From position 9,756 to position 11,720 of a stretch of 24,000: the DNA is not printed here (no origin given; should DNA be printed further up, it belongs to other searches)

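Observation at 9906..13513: Two different B12-domain radical SAM enzymes bracketing a small Cys protein: a candidate uncharacterised modification system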

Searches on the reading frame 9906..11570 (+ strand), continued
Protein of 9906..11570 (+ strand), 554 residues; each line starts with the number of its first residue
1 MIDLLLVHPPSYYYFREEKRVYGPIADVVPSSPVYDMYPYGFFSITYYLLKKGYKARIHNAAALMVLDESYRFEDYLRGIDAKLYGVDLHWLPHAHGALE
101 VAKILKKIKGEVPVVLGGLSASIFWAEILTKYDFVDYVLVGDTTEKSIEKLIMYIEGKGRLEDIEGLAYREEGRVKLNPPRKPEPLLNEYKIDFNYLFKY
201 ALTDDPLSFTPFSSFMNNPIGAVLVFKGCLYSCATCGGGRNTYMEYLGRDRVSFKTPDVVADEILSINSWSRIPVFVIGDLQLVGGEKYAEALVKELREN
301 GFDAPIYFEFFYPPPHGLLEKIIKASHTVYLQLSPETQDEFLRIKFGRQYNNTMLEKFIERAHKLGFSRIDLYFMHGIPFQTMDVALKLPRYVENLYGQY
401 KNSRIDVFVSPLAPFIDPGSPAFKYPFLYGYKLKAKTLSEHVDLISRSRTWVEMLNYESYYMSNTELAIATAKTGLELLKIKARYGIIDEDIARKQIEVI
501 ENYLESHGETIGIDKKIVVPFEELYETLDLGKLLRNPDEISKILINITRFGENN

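Call 92: find_encoding_contigs(protein=P0132, flank=7000, max_places=2)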
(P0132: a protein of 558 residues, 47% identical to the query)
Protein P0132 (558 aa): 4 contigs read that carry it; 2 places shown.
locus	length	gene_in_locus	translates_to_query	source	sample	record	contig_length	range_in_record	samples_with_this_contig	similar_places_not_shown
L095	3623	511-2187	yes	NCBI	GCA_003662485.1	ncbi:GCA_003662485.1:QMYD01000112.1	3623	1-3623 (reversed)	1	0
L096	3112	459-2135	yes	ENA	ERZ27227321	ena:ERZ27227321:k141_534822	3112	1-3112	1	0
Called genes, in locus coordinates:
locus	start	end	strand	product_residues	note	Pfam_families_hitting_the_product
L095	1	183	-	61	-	?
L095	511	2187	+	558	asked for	PF02310:B12-binding, PF04055:Radical_SAM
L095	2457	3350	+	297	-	PF01656:CbiA, PF02374:ArsA_ATPase, PF10609:ParA (faint), PF13614:AAA_31 (weak)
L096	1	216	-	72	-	?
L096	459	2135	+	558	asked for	PF02310:B12-binding, PF04055:Radical_SAM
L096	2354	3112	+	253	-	?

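Call 111: find_related_loci(query=A5, collection=metagenome_contigs, flank=5000)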
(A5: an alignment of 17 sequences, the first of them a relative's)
Query A5 (558 aa) in metagenome_contigs; peptide patterns used: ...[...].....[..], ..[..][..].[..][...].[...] (x = any residue, [..] = any of these).
600 stretches matched a pattern (row limit reached: there are more); 576 encode a relative of the query (tblastn E <= 1e-3); the best 80 are kept; 80 distinct loci.
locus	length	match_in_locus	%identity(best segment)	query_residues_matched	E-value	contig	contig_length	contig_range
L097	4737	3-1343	85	111-557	0e+0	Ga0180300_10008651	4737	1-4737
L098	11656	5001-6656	51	4-556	0e+0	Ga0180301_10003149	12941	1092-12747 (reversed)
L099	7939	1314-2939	44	3-552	2e-150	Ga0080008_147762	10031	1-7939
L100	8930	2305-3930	44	3-552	2e-149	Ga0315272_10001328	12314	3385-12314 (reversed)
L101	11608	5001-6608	44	2-545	5e-146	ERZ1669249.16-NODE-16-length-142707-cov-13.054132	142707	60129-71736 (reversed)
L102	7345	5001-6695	43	4-556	3e-144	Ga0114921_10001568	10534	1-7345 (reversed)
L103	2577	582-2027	46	1-495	1e-152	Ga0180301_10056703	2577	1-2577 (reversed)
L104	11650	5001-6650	42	1-558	2e-143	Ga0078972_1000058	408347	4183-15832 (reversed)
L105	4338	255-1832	42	3-538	4e-145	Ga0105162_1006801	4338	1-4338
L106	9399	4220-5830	43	2-546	4e-141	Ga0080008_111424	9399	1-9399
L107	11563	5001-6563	42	4-531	3e-140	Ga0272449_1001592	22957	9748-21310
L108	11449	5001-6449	46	1-495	3e-139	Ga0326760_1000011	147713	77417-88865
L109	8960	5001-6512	42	4-511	3e-139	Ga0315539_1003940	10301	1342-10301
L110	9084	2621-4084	45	3-493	1e-138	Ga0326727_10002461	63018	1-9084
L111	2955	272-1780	44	1-506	2e-145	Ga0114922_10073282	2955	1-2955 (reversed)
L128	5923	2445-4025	40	1-529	2e-130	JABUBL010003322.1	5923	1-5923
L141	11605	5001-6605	39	2-532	2e-127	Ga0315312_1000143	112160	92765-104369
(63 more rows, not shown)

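Call 115: search_protein_families(library=pfam, proteins=[L098:4012-4992:+, L098:6696-8021:+, L098:8158-9177:+, L097:1861-2997:-, L099:4038-4928:+, L099:4745-6220:+, L100:4805-6097:+, L100:5923-7077:+, L102:3445-4890:+, L102:1964-3424:+], max_evalue=0.001)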
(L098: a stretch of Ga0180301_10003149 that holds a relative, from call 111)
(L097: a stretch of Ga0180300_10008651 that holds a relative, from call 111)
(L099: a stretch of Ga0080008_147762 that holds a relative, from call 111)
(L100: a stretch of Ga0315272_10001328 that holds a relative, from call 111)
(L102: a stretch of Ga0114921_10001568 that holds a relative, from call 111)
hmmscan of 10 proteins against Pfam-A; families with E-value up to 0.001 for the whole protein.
L098:4012-4992:+ (327 aa): 6 families
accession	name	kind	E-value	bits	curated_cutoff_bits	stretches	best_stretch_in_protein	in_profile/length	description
PF02374.21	ArsA_ATPase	-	1e-49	169.8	24.3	1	20-316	4-303/305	Anion-transporting ATPase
PF13614.12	AAA_31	-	1.1e-09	39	27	1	25-159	10-132/177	AAA domain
PF01656.29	CbiA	-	1.2e-09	38.6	25.4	1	24-259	6-84/125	CobQ/CobB/MinD/ParA nucleotide binding domain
PF10609.15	ParA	-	1.3e-05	25.2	27.1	1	22-54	9-41/246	NUBPL iron-transfer P-loop NTPase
PF00142.24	Fer4_NifH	-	6.2e-05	23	25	1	19-56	2-39/271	4Fe-4S iron sulfur cluster binding proteins, NifH/frxC family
PF00448.28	SRP54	-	0.00015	21.9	22.7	1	20-54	4-38/196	SRP54-type protein, GTPase domain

L098:6696-8021:+ (442 aa): 3 families
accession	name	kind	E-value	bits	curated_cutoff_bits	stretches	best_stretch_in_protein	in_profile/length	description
PF01676.23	Metalloenzyme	-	8.9e-12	45.5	24.3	1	193-273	131-208/252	Metalloenzyme superfamily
PF00884.28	Sulfatase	-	2.8e-08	33.9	25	1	229-324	201-300/301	Sulfatase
PF01663.27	Phosphodiest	-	2.6e-07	31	23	1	204-270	157-224/342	Type I phosphodiesterase / nucleotide pyrophosphatase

L098:8158-9177:+ (340 aa): 1 family
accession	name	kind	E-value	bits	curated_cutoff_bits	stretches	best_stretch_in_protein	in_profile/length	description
PF12706.13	Lactamase_B_2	-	0.00034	20.7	27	0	59-167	30-166/200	Beta-lactamase superfamily domain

L097:1861-2997:- (378 aa): 1 family
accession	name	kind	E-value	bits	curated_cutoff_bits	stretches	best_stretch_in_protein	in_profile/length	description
PF04060.18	FeS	-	1.2e-11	44.5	23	1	324-356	1-33/33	Putative Fe-S cluster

L099:4038-4928:+ (297 aa): 0 families

L099:4745-6220:+ (492 aa): 4 families
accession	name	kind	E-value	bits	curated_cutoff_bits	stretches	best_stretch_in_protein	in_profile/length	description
PF00534.26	Glycos_transf_1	-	2.8e-21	76.3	26.4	1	287-464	10-166/172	Glycosyl transferases group 1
PF13692.12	Glyco_trans_1_4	-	7.5e-18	65.6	27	1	293-456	2-142/142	Glycosyl transferases group 1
PF20706.3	GT4-conflict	-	3.3e-10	39.9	26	1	255-461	160-348/385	Family 4 Glycosyltransferase in conflict systems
PF13524.12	Glyco_trans_1_2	-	7.1e-07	29.7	25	1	367-472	27-130/144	Glycosyl transferase-like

L100:4805-6097:+ (431 aa): 2 families
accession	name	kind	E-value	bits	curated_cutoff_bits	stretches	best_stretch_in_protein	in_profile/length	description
PF01593.30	Amino_oxidase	-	8.3e-12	45.6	19.8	1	14-354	4-358/443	Flavin containing amine oxidoreductase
PF13450.12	NAD_binding_8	-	1.1e-07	32.5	21.9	1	5-62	1-56/68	NAD(P)-binding Rossmann-like domain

L100:5923-7077:+ (385 aa): 2 families
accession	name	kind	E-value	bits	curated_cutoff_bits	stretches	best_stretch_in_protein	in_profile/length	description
PF00535.33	Glycos_transf_2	-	8e-12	45.9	23.3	1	62-194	1-132/168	Glycosyl transferase family 2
PF13641.12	Glyco_tranf_2_3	-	1.4e-06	28.9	27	1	61-225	3-175/230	Glycosyltransferase like family 2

L102:3445-4890:+ (482 aa): 2 families
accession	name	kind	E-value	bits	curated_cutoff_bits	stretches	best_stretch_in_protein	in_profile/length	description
PF00361.26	Proton_antipo_M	-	6.2e-75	252.6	21.5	1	129-421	1-294/294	NADH:quinone oxidoreductase/Mrp antiporter, TM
PF00662.26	Proton_antipo_N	-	0.00081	19.7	24.5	1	75-112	13-50/51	NADH-Ubiquinone oxidoreductase (complex I), chain 5 N-terminus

L102:1964-3424:+ (487 aa): 1 family
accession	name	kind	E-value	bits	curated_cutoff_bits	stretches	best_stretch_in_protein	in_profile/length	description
PF00361.26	Proton_antipo_M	-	4.3e-70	236.7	21.5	1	128-411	1-286/294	NADH:quinone oxidoreductase/Mrp antiporter, TM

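Call 116: search_protein_families(library=ncbifam, proteins=[L128:1546-2442:+, L100:4805-6097:+, L141:4060-4986:+, L098:4012-4992:+, L104:3646-5001:+], max_evalue=0.00001)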
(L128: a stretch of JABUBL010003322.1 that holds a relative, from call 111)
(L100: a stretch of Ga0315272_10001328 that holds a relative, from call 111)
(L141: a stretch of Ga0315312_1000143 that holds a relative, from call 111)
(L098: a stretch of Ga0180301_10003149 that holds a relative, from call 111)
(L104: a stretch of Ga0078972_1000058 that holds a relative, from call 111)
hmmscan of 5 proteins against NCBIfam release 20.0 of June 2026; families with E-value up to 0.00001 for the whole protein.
L128:1546-2442:+ (299 aa): 14 families
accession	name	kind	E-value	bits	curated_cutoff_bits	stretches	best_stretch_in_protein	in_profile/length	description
NF004749.0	PRK06080.1-1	equivalog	1.7e-46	158.8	277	1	3-294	19-309/311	1,4-dihydroxy-2-naphthoate polyprenyltransferase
NF004751.0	PRK06080.1-3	equivalog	4.8e-37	128.1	264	1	3-292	10-295/296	1,4-dihydroxy-2-naphthoate polyprenyltransferase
NF009926.0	PRK13387.1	equivalog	3.2e-31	108.6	316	1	4-293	4-314/317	1,4-dihydroxy-2-naphthoate polyprenyltransferase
NF004750.0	PRK06080.1-2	equivalog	6e-25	88.2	346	1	2-292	5-300/301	1,4-dihydroxy-2-naphthoate polyprenyltransferase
NF004753.0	PRK06080.1-5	equivalog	3.5e-24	85.6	555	1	4-290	13-303/312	1,4-dihydroxy-2-naphthoate polyprenyltransferase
TIGR00751.1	menA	equivalog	1.5e-23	83.7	102.15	1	11-287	1-282/284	1,4-dihydroxy-2-naphthoate octaprenyltransferase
NF004617.0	PRK05951.1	equivalog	1.1e-22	80.6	239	1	3-296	14-299/306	prenyltransferase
NF004752.0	PRK06080.1-4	subfamily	3.2e-22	79.5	289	1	18-286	18-293/300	1,4-dihydroxy-2-naphthoate polyprenyltransferase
TIGR02235.1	menA_cyano-plnt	equivalog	1.5e-17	63.9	225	1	13-291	9-284/285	2-carboxy-1,4-naphthoquinone phytyltransferase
NF004754.0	PRK06080.1-6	equivalog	7.3e-17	61.7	522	1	4-295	10-306/308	1,4-dihydroxy-2-naphthoate polyprenyltransferase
NF009522.0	PRK12883.1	equivalog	2.6e-12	46.9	353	1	1-241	1-230/279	geranylgeranylglycerol-phosphate geranylgeranyltransferase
NF009523.0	PRK12884.1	equivalog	3.6e-09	36.2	269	0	10-120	11-107/279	prenyltransferase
NF009521.0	PRK12882.1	equivalog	1.6e-08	34.1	296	1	4-228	6-217/280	geranylgeranylglycerol-phosphate geranylgeranyltransferase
TIGR01473.1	cyoE_ctaB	equivalog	8.2e-08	32.3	210.3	1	10-282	7-275/281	heme o synthase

L100:4805-6097:+ (431 aa): 9 families
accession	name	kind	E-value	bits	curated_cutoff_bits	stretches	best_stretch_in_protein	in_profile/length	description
NF005547.0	PRK07208.1-3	equivalog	2.6e-37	128.7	380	1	3-421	7-431/465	hypothetical protein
NF005548.0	PRK07208.1-4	equivalog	8.4e-37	126.9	389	1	2-419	5-438/488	hypothetical protein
NF005545.0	PRK07208.1-1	equivalog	3.8e-26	91.5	451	1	3-420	10-450/504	hypothetical protein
NF005546.0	PRK07208.1-2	equivalog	1.1e-17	63.8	418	1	233-419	286-490/527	hypothetical protein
NF005560.0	PRK07233.1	equivalog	2.8e-15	56.1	252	1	207-391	195-389/435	hypothetical protein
NF005549.0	PRK07208.1-5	equivalog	3.8e-08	32.2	587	0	139-291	173-350/534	hypothetical protein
TIGR00562.1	proto_IX_ox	equivalog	5.6e-07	28.5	97.85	0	2-82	4-82/470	protoporphyrinogen oxidase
NF008841.0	PRK11883.1-1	equivalog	1.6e-06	27.3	517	0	1-61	4-65/453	protoporphyrinogen oxidase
NF008843.0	PRK11883.1-3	equivalog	1.7e-06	27.4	406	1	3-65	4-66/424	protoporphyrinogen oxidase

L141:4060-4986:+ (309 aa): 12 families
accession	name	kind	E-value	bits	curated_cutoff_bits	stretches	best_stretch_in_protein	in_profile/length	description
NF041198.1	UshA_like_PCGU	equivalog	1.3e-58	198.9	275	1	3-303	62-382/519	UshA-like (seleno)protein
TIGR04486.1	thiosulf_SoxB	equivalog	4.8e-24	84.5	550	1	5-213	133-332/556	thiosulfohydrolase SoxB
NF006937.0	PRK09419.1-4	equivalog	7.5e-20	70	2554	2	94-214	790-913/1411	multifunctional 2',3'-cyclic-nucleotide 2'-phosphodiesterase/3'-nucleotidase/5'-nucleotidase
NF007109.1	PRK09558.1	equivalog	7.4e-18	64.6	600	1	41-163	103-227/550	bifunctional UDP-sugar hydrolase/5'-nucleotidase UshA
NF006935.0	PRK09419.1-2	equivalog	1.5e-16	59.2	2801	1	94-214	811-934/1445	multifunctional 2',3'-cyclic-nucleotide 2'-phosphodiesterase/3'-nucleotidase/5'-nucleotidase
TIGR01390.1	CycNucDiestase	equivalog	4.8e-13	48.5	883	1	2-161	42-210/626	2',3'-cyclic-nucleotide 2'-phosphodiesterase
NF006934.0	PRK09419.1-1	subfamily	1.8e-12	45.8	1646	1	5-215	94-303/1174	multifunctional 2',3'-cyclic-nucleotide 2'-phosphodiesterase/3'-nucleotidase/5'-nucleotidase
NF006938.0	PRK09420.1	equivalog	2.5e-12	46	486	1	2-161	64-232/648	bifunctional 2',3'-cyclic-nucleotide 2'-phosphodiesterase/3'-nucleotidase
TIGR01530.1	nadN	equivalog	5.9e-12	44.9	436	1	2-178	45-214/550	NAD nucleotidase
NF008871.0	PRK11907.1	equivalog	2.7e-08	32.4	1266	1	19-160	179-323/814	bifunctional 2',3'-cyclic-nucleotide 2'-phosphodiesterase/3'-nucleotidase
NF049981.1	UshA_like_Sel_2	equivalog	8.3e-08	32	140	1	132-234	143-243/262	UshA-like (seleno)protein family 2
NF006933.0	PRK09418.1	equivalog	9.7e-06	24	1419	0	30-160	110-258/780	bifunctional 2',3'-cyclic-nucleotide 2'-phosphodiesterase/3'-nucleotidase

L098:4012-4992:+ (327 aa): 10 families
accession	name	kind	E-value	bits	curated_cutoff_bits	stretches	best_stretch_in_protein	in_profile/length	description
TIGR00345.1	GET3_arsA_TRC40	subfamily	9e-48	163.3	135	1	23-314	3-295/299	TRC40/GET3/ArsA family transport-energizing ATPase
NF041417.1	ArsA_halo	exception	1e-28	100.4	800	1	20-315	15-291/617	arsenical pump-driving ATPase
TIGR04291.1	arsen_driv_ArsA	equivalog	8.9e-23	80.8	650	1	20-175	6-161/565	arsenical pump-driving ATPase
NF050088.1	Get3_fold_NosAFP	equivalog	7.2e-14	51.5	325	1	18-166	3-147/364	Get3/ArsA fold putative tail anchor-mediating ATPase NosAFP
NF053622.1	ATPseBagAMYCTU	equivalog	2.1e-11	43.9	400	0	24-66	14-56/325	ATPase BagA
TIGR01968.1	minD_bact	equivalog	1.2e-08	34.6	212.9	0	24-54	9-39/261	septum site-determining protein MinD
NF041546.1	ParA_partition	equivalog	4.2e-07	29.7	180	1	25-62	8-45/203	ParA family partition ATPase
TIGR01281.1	DPOR_bchL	equivalog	3.6e-06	26.6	345.15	1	18-63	1-47/268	ferredoxin:protochlorophyllide reductase (ATP-dependent) iron-sulfur ATP-binding protein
TIGR01969.1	minD_arch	subfamily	4.2e-06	26.1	201.75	0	23-54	7-38/251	cell division ATPase MinD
NF008079.0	PRK10818.1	equivalog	4.8e-06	26.1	508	1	19-56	5-42/270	septum site-determining protein MinD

L104:3646-5001:+ (452 aa): 1 family
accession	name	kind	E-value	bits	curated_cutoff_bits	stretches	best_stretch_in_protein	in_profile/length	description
NF042438.1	PrpD_hiGCgrampos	equivalog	5e-06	25.4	950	1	31-189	46-200/499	2-methylcitrate dehydratase PrpD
